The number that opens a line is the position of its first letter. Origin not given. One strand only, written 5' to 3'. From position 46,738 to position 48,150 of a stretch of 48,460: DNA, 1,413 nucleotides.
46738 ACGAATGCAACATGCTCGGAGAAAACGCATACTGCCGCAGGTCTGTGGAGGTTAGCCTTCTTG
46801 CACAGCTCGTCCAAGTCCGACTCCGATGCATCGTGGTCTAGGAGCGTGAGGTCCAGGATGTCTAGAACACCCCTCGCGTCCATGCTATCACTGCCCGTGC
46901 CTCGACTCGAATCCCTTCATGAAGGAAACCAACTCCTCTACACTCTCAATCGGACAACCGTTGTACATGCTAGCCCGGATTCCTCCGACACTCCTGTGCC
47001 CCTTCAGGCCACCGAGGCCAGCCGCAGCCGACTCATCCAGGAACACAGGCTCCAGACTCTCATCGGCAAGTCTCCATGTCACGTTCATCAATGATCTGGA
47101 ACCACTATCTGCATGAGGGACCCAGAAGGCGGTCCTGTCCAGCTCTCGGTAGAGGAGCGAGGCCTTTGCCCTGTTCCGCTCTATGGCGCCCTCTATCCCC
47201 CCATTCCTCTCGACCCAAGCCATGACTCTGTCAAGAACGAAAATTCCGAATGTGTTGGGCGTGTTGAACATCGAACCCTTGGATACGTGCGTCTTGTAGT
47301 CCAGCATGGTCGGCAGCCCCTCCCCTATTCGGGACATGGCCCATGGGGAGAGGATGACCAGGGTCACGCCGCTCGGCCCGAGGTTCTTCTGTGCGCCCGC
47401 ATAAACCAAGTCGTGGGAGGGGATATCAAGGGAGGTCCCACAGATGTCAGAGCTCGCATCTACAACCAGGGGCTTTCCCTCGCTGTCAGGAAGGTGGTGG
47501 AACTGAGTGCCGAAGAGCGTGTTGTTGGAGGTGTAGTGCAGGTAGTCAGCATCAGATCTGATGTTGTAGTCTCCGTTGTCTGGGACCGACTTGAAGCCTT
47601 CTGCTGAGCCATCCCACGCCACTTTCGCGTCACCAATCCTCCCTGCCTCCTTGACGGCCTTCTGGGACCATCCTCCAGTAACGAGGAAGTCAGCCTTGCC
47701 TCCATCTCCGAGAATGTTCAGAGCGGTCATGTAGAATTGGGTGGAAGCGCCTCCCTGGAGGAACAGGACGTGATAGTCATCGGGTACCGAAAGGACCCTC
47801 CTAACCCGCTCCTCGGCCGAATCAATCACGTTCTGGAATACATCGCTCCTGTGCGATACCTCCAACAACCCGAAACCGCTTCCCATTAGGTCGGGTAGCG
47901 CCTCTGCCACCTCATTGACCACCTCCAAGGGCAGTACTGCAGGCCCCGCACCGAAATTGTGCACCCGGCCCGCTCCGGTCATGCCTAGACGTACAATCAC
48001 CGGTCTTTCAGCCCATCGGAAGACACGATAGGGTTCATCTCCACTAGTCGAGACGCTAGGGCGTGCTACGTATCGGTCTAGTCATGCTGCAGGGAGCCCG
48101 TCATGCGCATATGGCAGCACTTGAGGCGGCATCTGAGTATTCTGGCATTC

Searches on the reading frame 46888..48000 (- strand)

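Call 20: search_protein_families(library=pfam, proteins=[window:46888-48000:-], max_evalue=0.00001)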
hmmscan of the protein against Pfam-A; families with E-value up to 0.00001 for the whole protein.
window:46888-48000:- (370 aa): 1 family
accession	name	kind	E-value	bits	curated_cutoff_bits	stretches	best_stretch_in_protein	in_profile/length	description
PF00266.25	Aminotran_5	-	2e-32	113.1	21.5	1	14-357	2-371/371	Aminotransferase class-V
